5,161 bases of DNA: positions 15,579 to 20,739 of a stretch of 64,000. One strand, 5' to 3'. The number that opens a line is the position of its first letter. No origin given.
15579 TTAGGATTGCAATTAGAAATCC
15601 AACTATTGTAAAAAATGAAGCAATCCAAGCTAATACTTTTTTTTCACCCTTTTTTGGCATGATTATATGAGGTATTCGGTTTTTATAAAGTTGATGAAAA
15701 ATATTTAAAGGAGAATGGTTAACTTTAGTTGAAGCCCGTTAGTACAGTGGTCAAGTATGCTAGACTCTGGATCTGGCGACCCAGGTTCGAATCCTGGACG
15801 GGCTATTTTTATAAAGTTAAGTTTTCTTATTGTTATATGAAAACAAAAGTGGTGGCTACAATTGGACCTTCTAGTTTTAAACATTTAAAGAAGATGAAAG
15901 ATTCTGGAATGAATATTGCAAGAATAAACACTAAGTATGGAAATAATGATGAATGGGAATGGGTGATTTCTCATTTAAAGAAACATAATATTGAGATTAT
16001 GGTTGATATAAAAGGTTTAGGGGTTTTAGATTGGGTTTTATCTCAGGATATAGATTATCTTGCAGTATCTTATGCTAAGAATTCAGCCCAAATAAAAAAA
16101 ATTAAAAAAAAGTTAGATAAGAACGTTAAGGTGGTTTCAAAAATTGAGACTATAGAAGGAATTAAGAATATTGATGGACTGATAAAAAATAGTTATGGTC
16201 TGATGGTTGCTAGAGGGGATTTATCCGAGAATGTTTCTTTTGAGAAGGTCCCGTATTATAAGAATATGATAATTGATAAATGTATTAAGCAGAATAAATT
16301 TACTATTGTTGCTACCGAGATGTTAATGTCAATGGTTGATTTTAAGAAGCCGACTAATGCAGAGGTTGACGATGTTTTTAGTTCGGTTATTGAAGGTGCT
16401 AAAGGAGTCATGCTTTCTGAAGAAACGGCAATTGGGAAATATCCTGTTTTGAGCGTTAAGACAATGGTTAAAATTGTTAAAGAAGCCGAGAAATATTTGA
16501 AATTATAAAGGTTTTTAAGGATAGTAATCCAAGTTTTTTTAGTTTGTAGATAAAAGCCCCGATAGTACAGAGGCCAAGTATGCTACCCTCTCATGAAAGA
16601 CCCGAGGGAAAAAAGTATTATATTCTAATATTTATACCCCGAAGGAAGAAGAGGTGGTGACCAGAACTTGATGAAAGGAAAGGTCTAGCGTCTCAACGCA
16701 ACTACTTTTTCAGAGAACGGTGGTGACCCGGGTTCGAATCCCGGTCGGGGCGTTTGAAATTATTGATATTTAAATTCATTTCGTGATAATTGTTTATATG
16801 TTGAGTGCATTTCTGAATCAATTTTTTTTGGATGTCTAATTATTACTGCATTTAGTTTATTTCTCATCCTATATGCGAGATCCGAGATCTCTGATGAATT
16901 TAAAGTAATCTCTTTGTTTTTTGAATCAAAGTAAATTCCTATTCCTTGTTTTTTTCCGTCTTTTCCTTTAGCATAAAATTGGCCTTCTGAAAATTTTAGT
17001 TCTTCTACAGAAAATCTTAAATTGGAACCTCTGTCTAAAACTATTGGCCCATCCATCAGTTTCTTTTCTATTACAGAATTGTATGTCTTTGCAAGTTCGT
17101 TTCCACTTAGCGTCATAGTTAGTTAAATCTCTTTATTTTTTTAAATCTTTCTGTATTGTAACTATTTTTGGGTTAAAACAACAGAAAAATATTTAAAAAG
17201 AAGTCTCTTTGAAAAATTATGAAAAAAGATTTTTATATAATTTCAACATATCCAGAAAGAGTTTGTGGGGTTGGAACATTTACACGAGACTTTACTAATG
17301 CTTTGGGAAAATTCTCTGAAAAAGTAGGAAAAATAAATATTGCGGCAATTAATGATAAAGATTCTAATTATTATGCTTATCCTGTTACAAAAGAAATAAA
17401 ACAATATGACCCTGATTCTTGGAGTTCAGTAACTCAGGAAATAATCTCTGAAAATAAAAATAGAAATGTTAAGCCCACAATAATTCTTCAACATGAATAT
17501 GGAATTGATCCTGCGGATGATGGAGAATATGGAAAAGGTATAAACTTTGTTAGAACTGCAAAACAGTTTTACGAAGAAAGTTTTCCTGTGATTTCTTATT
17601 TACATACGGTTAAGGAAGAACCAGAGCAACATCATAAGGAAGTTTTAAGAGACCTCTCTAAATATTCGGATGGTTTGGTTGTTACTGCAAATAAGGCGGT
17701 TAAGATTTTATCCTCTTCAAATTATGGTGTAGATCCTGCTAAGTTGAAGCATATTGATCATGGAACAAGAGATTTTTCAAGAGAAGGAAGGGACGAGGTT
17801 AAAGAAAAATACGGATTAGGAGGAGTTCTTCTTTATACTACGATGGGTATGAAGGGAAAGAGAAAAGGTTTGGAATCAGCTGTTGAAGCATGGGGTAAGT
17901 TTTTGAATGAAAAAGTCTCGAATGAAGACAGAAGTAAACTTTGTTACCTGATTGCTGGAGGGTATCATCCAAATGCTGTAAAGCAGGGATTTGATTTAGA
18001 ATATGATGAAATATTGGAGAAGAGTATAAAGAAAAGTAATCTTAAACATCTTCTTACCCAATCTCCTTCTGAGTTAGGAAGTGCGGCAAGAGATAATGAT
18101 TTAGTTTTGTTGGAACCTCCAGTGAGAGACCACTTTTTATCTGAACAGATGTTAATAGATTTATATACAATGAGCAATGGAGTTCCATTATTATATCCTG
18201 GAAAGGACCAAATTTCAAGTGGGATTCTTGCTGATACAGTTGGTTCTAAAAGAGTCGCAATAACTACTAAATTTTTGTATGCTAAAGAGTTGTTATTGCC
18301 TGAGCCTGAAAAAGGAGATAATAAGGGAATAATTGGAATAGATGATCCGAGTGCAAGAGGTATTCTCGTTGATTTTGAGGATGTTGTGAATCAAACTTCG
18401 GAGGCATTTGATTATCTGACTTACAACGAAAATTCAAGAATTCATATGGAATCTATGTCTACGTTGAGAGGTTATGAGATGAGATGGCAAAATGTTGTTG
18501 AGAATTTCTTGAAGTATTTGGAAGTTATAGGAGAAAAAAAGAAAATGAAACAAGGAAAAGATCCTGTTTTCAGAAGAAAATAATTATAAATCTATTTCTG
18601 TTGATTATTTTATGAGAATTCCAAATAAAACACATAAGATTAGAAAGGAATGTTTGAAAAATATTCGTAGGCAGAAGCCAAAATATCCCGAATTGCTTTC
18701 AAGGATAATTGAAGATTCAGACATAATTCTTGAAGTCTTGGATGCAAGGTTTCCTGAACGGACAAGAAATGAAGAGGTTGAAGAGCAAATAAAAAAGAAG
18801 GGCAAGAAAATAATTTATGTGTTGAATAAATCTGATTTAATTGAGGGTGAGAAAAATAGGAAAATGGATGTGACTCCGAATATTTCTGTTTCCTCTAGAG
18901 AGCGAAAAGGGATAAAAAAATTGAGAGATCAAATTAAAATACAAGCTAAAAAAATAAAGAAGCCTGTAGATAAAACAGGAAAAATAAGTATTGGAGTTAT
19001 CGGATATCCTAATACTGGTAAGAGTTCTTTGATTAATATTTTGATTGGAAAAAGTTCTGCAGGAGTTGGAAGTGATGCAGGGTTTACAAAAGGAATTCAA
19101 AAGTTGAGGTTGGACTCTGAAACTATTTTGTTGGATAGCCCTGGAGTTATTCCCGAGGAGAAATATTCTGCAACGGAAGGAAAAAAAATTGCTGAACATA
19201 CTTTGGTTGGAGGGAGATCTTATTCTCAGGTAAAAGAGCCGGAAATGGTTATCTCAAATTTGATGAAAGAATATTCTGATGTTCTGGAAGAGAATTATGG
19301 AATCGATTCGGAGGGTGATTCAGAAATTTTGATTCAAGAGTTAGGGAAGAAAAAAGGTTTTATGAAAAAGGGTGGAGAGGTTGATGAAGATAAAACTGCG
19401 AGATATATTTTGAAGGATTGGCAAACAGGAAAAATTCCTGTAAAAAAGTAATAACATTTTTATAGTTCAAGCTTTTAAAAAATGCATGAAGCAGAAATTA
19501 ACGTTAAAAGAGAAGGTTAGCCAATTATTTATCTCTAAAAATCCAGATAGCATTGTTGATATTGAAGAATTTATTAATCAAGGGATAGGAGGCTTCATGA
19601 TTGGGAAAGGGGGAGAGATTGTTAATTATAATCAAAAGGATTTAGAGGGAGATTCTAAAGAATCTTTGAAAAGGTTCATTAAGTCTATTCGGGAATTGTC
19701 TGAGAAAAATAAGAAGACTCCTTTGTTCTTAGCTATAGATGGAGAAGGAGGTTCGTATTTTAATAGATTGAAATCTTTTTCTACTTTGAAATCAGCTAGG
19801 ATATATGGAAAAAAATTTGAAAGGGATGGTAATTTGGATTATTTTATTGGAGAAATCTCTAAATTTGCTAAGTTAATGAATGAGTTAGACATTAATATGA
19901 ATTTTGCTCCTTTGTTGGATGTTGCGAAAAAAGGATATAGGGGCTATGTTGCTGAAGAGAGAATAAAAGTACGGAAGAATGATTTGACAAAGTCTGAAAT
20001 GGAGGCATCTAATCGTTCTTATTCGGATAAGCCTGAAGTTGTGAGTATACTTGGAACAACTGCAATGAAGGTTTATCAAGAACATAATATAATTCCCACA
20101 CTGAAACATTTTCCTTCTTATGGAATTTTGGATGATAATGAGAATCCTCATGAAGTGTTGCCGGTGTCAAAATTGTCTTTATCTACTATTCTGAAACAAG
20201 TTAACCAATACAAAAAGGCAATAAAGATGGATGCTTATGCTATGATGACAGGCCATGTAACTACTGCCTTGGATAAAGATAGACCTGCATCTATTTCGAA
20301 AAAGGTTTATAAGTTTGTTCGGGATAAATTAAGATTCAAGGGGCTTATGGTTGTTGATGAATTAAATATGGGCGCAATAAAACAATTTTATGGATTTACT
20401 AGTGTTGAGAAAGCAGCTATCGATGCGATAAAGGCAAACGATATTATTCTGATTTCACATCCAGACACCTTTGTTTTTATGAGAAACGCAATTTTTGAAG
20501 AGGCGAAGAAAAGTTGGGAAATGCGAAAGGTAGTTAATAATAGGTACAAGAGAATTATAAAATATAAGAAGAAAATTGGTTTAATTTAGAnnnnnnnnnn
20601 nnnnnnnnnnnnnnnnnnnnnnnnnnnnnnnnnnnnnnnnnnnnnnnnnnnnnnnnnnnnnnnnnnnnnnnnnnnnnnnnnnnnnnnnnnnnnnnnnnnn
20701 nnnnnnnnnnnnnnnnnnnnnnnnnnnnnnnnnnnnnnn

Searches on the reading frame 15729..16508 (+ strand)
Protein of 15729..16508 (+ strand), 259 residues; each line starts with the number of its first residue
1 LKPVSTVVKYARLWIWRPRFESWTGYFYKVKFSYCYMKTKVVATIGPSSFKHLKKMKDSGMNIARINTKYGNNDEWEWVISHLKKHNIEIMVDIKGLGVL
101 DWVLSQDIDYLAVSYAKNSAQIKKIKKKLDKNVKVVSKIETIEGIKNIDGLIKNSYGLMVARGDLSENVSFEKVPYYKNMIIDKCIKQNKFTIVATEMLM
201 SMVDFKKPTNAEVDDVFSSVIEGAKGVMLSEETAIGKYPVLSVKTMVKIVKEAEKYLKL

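Call 3: search_protein_families(library=pfam, proteins=[window:15729-16508:+], max_evalue=0.01)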
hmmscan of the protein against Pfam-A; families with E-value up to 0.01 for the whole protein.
window:15729-16508:+ (259 aa): 1 family
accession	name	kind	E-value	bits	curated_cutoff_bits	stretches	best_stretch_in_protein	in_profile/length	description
PF00224.27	PK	-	9.8e-50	169.9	30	2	100-243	182-328/328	Pyruvate kinase, barrel domain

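Call 4: search_protein_families(library=ncbifam, proteins=[window:15729-16508:+], max_evalue=0.01)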
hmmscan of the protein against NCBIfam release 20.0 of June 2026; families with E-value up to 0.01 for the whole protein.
window:15729-16508:+ (259 aa): 7 families
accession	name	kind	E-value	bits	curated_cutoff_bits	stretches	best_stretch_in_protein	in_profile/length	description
NF004491.0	PRK05826.1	subfamily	8.2e-67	225.7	432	2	100-257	180-341/477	pyruvate kinase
TIGR01064.1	pyruv_kin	equivalog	5.1e-66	223.1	306.4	2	100-257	177-338/476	pyruvate kinase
NF004978.0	PRK06354.1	subfamily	1.7e-51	175.4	462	2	102-256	186-344/590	pyruvate kinase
NF004886.0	PRK06247.1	subfamily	1.1e-49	169.4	623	2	100-255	179-334/476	pyruvate kinase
NF006664.0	PRK09206.1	equivalog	5.7e-47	160.3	686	2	104-257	182-339/470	pyruvate kinase PykF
NF005234.0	PRK06739.1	equivalog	5.2e-45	153.9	564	2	101-255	172-330/352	pyruvate kinase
NF011314.0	PRK14725.1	equivalog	6.6e-20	70.9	642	2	106-249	443-589/614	pyruvate kinase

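Call 70: find_homologous_proteins(query=window:15837-16508:+, max_evalue=0.00001)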
Query window:15837-16508:+ (223 aa): 1179 proteins with E <= 0.00001 among 1590 candidates; the best 120 are listed.
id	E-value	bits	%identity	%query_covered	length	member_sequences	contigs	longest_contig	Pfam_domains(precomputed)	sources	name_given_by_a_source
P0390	1.8e-136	470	100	100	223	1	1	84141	PF00224.28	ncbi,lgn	-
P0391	2.2e-83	297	64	100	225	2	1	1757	PF00224.28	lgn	-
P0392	9.4e-83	295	61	98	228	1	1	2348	PF00224.28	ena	-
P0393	7.9e-82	292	64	99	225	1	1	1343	PF00224.28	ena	-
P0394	1.7e-81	291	65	99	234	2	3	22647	PF00224.28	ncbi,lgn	-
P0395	3.2e-81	290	64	99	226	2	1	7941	PF00224.28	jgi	jgi:pyruvate kinase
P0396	8.8e-81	288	63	97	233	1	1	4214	PF00224.28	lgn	-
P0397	1.1e-80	288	64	100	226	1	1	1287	PF00224.28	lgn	-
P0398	1.5e-80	288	65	99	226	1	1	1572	PF00224.28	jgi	-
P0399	1.9e-80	287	64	100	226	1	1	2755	PF00224.28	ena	-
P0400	2.9e-80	287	65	99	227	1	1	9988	PF00224.28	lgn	-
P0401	8.0e-80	285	65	99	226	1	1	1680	PF00224.28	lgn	-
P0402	4.2e-79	283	64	98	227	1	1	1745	PF00224.28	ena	-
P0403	6.1e-79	282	61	100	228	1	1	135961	PF00224.28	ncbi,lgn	-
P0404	7.4e-79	282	59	100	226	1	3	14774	PF00224.28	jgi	jgi:pyruvate kinase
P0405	8.3e-79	282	63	99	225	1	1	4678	PF00224.28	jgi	jgi:pyruvate kinase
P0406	1.5e-78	281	64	99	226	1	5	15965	PF00224.28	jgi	jgi:pyruvate kinase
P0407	4.4e-78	279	63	98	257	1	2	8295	PF00224.28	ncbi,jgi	jgi:pyruvate kinase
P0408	5.3e-78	279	65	98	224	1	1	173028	PF00224.28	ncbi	ncbi:MAG: pyruvate kinase [Candidatus Pacearchaeota archaeon]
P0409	5.8e-78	279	61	100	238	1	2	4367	PF00224.28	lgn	-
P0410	8.3e-78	279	63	100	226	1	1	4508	PF00224.28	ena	-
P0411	8.4e-78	279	61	100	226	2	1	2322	PF00224.28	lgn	-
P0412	1.1e-76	275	62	100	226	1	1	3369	PF00224.28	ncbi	-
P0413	2.8e-76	274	63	99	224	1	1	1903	PF00224.28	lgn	-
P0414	5.4e-76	273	63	98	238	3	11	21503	PF00224.28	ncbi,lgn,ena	-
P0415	1.2e-75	272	60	100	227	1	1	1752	PF00224.28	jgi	jgi:pyruvate kinase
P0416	2.0e-75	271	63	97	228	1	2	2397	PF00224.28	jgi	jgi:pyruvate kinase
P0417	3.2e-75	270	61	99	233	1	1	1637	PF00224.28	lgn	-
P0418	5.1e-75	269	60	100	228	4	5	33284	PF00224.28,PF03328.21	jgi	jgi:pyruvate kinase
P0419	1.5e-74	268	59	99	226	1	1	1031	PF00224.28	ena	-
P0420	2.1e-74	267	60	98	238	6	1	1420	PF00224.28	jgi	jgi:pyruvate kinase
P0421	5.1e-74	266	59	100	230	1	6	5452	PF00224.28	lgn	-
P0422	1.5e-73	265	61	99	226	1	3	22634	PF00224.28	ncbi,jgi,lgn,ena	-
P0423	9.6e-73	262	60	99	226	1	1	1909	PF00224.28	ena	-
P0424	1.6e-72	261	60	99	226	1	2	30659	PF00224.28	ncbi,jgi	jgi:pyruvate kinase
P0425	2.2e-72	261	59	98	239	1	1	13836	PF00224.28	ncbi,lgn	-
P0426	2.4e-72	261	62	97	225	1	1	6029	PF00224.28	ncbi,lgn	-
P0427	5.0e-72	260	56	99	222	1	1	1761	PF00224.28,PF03328.21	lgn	-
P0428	9.4e-72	259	55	99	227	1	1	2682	PF00224.28,PF03328.21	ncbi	-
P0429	1.1e-71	259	58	100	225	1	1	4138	PF00224.28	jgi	jgi:pyruvate kinase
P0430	1.2e-71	258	57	99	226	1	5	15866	PF00224.28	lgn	-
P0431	1.4e-71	258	58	99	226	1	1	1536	PF00224.28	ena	-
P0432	1.5e-71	258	64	91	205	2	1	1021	PF00224.28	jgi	jgi:pyruvate kinase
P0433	1.5e-71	258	57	99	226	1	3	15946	PF00224.28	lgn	-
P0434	1.6e-71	258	60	97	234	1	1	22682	PF00224.28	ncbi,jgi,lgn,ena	-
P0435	4.7e-71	257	58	99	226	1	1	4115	PF00224.28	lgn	-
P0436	7.0e-71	256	61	98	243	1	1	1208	PF00224.28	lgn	-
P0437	2.8e-70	254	58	100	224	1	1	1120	PF00224.28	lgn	-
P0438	3.0e-70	254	59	99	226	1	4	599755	PF00224.28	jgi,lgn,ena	-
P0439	6.2e-70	253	58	99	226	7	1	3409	PF00224.28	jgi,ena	-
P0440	7.0e-70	253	56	98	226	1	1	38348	PF00224.28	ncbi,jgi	jgi:pyruvate kinase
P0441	9.2e-70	252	58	99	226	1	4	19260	PF00224.28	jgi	jgi:pyruvate kinase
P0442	1.1e-69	252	59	91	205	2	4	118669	PF00224.28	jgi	jgi:pyruvate kinase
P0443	1.1e-69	252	57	99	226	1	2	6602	PF00224.28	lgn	-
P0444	1.5e-69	252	57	97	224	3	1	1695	PF00224.28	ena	-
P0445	3.4e-69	250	58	99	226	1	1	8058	PF00224.28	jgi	jgi:pyruvate kinase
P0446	5.2e-69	250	60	91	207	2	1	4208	PF00224.28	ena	-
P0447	9.3e-69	249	57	100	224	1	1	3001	PF00224.28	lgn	-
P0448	1.7e-68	248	58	97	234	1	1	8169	PF00224.28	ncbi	-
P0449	2.4e-68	248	56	98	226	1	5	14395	PF00224.28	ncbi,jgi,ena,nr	ncbi:MAG TPA: pyruvate kinase [Candidatus Nanoarchaeia archaeon]|nr:pyruvate kinase [Candidatus Nano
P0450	3.3e-68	247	55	98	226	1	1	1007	PF00224.28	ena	-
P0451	3.4e-68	247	56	98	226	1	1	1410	PF00224.28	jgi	jgi:pyruvate kinase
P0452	4.1e-68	247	57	99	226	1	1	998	PF00224.28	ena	-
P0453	5.0e-68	247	57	99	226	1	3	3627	PF00224.28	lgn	-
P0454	5.8e-68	246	56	99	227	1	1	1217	PF00224.28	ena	-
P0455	1.1e-67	246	57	98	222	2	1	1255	PF00224.28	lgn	-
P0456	1.2e-67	245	57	98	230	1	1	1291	PF00224.28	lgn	-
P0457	2.7e-67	244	54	98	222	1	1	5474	PF00224.28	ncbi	-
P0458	3.3e-67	244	55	98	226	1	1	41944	PF00224.28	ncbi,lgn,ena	-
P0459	3.8e-67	244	58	98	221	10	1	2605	PF00224.28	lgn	-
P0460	4.8e-67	243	55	98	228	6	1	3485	PF00224.28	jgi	jgi:pyruvate kinase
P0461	5.5e-67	243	55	98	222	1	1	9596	PF00224.28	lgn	-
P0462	5.7e-67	243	56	98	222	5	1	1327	PF00224.28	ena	-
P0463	7.4e-67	243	56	100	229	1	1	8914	PF00224.28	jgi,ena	-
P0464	1.3e-66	242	55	98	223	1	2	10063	PF00224.28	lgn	-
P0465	1.6e-66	242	51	100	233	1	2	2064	PF00224.28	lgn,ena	-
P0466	2.0e-66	241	53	100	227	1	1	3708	PF00224.28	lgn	-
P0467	2.2e-66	241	56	98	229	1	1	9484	PF00224.28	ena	-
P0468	3.9e-66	240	57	91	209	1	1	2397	PF00224.28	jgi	jgi:pyruvate kinase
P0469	4.0e-66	240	53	100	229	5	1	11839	PF00224.28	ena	-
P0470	4.8e-66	240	56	98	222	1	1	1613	PF00224.28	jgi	jgi:pyruvate kinase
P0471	8.2e-66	239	54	99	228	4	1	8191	PF00224.28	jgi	jgi:pyruvate kinase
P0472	1.9e-65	238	55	100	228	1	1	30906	PF00224.28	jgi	-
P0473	2.3e-65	238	56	98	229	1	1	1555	PF00224.28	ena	-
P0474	5.6e-65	237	54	100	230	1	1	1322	PF00224.28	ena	-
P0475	7.0e-65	236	54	99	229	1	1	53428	PF00224.28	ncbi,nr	ncbi:hypothetical protein GF336_04795 [Candidatus Woesearchaeota archaeon]|nr:hypothetical protein [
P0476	8.3e-65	236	56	98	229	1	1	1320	PF00224.28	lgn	-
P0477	1.1e-64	236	55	98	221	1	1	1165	PF00224.28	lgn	-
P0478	1.4e-64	235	52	98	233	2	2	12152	PF00224.28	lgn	-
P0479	3.3e-64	234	55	98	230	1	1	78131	PF00224.28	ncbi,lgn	-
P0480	3.8e-64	234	53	98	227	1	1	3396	PF00224.28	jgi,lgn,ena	-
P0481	7.7e-64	233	51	100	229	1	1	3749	PF00224.28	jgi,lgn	-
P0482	8.7e-64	233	53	97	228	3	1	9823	PF00224.28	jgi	jgi:pyruvate kinase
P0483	1.2e-63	232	52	100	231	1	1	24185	PF00224.28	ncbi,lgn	-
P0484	1.3e-63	232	55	99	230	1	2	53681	PF00224.28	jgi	jgi:pyruvate kinase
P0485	1.5e-63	232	51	99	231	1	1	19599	PF00224.28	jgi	jgi:pyruvate kinase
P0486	1.6e-63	232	51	100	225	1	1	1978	PF00224.28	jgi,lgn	-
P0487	1.6e-63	232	51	98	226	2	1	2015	PF00224.28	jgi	-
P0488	1.8e-63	232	53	98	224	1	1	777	PF00224.28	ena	-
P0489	2.3e-63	231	54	100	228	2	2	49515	PF00224.28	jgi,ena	-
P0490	2.7e-63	231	51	99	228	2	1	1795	PF00224.28,PF03328.21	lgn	-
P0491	5.4e-63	230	53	96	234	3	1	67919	PF00224.28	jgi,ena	-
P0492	6.2e-63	230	53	99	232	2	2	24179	PF00224.28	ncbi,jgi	-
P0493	7.4e-63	230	52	98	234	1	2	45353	PF00224.28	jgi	jgi:pyruvate kinase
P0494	7.7e-63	230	50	98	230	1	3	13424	PF00224.28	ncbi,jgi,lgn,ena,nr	ncbi:MAG TPA: pyruvate kinase [bacterium]|nr:pyruvate kinase [bacterium]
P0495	7.9e-63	230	51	100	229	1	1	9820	PF00224.28,PF03328.21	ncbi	-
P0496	9.7e-63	229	53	100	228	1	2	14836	PF00224.28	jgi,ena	-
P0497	1.1e-62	229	54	99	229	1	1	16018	PF00224.28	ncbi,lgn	-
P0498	1.5e-62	229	50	98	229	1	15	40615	PF00224.28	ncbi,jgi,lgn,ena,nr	ncbi:hypothetical protein HOC35_05100 [Candidatus Woesearchaeota archaeon]|jgi:pyruvate kinase|nr:hy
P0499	1.6e-62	229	54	98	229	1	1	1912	PF00224.28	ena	-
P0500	1.9e-62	228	51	99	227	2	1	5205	PF00224.28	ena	-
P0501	2.3e-62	228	53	100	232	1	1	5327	PF00224.28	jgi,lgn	jgi:pyruvate kinase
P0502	4.3e-62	227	50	98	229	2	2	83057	PF00224.28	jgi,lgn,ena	-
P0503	4.4e-62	227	54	99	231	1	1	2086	PF00224.28,PF03328.21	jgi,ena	jgi:pyruvate kinase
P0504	4.4e-62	227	51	100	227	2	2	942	PF00224.28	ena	-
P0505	5.9e-62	227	50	100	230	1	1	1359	PF00224.28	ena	-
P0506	6.2e-62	227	50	100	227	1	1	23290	PF00224.28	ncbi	-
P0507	7.5e-62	226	53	95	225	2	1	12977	PF00224.28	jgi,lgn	-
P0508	8.9e-62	226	54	100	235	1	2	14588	PF00224.28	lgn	-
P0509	1.0e-61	226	59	87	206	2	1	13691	PF00224.28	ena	-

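Call 79: search_protein_families(library=ncbifam, proteins=[window:15837-16508:+], max_evalue=0.001)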
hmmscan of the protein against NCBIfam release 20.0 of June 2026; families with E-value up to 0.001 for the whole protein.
window:15837-16508:+ (223 aa): 7 families
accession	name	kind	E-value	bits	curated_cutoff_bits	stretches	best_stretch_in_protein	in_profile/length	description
NF004491.0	PRK05826.1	subfamily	8e-67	225.7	432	2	65-221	181-341/477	pyruvate kinase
TIGR01064.1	pyruv_kin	equivalog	2.6e-66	224.1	306.4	2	64-221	177-338/476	pyruvate kinase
NF004978.0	PRK06354.1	subfamily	1.9e-51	175.2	462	2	66-220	186-344/590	pyruvate kinase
NF004886.0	PRK06247.1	subfamily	7.3e-50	170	623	2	64-219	179-334/476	pyruvate kinase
NF006664.0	PRK09206.1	equivalog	2.9e-47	161.3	686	2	69-221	183-339/470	pyruvate kinase PykF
NF005234.0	PRK06739.1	equivalog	2.7e-45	154.8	564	1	65-219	172-330/352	pyruvate kinase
NF011314.0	PRK14725.1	equivalog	4.7e-20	71.4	642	2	70-213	443-589/614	pyruvate kinase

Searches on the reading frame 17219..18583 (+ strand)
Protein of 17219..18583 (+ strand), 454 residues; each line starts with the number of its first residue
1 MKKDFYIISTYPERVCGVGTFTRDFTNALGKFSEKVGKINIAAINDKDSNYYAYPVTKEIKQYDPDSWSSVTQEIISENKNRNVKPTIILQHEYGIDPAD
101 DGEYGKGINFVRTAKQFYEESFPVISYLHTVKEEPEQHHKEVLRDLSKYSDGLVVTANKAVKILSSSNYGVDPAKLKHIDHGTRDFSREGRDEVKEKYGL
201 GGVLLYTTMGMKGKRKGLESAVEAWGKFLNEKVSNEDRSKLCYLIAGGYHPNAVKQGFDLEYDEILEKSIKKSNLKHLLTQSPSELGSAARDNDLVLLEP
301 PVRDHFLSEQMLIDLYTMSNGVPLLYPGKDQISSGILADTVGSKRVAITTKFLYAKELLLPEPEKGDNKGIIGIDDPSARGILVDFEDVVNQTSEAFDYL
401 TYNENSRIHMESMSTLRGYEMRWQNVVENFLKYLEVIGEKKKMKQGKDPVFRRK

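Call 3: search_protein_families(library=pfam, proteins=[window:17219-18583:+], max_evalue=0.01)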
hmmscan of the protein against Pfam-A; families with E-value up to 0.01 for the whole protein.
window:17219-18583:+ (454 aa): 0 families

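Call 75: search_protein_families(library=pfam, proteins=[window:17219-18583:+], max_evalue=0.01)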
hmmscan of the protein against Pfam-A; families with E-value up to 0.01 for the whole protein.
window:17219-18583:+ (454 aa): 0 families

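Call 79: search_protein_families(library=ncbifam, proteins=[window:17219-18583:+], max_evalue=0.001)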
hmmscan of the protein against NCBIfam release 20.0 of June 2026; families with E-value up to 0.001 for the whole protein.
window:17219-18583:+ (454 aa): 1 family
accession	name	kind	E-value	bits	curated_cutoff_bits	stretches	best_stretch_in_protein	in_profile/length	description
TIGR04157.1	glyco_rSAM_CFB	subfamily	7.2e-05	21.9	400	0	145-232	165-256/406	TIGR04157 family glycosyltransferase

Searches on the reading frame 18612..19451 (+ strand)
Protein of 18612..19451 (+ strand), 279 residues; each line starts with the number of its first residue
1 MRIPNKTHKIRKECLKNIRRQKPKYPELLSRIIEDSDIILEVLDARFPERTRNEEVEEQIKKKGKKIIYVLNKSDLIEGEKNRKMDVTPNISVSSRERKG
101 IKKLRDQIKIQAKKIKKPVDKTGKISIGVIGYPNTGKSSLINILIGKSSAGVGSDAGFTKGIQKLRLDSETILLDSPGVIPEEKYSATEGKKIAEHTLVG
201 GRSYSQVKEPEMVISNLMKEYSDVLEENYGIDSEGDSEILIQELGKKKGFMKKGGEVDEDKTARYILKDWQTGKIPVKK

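Call 34: search_protein_families(library=pfam, proteins=[window:18612-19451:+], max_evalue=0.001)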
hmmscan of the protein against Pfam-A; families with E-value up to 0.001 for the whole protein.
window:18612-19451:+ (279 aa): 5 families
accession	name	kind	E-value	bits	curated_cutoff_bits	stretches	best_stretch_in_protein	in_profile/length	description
PF01926.29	MMR_HSR1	-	1.7e-17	64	21.9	1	127-192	2-65/113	50S ribosome-binding GTPase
PF02421.24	FeoB_N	-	6.6e-10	39.2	27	1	126-200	2-76/156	Ferrous iron transport protein B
PF00350.29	Dynamin_N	-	5.3e-07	30.2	27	0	127-170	1-43/168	Dynamin family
PF00009.33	GTP_EFTU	-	0.00039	20.5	26.5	0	29-83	86-140/188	Elongation factor Tu GTP binding domain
PF16897.10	MMR_HSR1_Xtn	-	0.00067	20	35.2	0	65-108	56-100/106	C-terminal region of MMR_HSR1 domain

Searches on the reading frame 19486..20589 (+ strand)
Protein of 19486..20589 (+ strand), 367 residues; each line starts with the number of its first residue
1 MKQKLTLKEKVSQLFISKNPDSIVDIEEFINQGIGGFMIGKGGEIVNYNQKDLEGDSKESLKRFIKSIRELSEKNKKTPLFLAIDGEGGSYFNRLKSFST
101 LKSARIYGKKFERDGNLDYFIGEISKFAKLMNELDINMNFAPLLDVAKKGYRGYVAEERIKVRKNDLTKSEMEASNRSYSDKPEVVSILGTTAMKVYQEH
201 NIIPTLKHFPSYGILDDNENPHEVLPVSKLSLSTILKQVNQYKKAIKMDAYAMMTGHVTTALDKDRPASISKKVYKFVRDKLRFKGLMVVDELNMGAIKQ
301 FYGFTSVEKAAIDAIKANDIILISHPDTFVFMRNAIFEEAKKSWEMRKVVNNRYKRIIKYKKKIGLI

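Call 34: search_protein_families(library=pfam, proteins=[window:19486-20589:+], max_evalue=0.001)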
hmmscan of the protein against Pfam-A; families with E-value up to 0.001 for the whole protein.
window:19486-20589:+ (367 aa): 1 family
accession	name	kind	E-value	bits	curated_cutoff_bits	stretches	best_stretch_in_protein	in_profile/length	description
PF00933.27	Glyco_hydro_3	-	1.8e-35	123.3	27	2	174-358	134-314/316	Glycosyl hydrolase family 3 N terminal domain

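Call 79: search_protein_families(library=ncbifam, proteins=[window:19486-20589:+], max_evalue=0.001)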
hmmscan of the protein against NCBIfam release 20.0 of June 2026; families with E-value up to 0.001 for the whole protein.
window:19486-20589:+ (367 aa): 3 families
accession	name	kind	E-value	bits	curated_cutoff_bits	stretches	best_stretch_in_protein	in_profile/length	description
NF003740.0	PRK05337.1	equivalog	4e-25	88.6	207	2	174-333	133-290/340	beta-N-acetylhexosaminidase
NF052329.1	XyloArabinsidase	equivalog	6.8e-05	21.1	1050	1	178-367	164-347/750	beta-xylosidase/alpha-l-arabinosidase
NF041579.1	betaxyl_Flavo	equivalog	0.00012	20.5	1350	1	192-366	161-335/716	beta-xylosidase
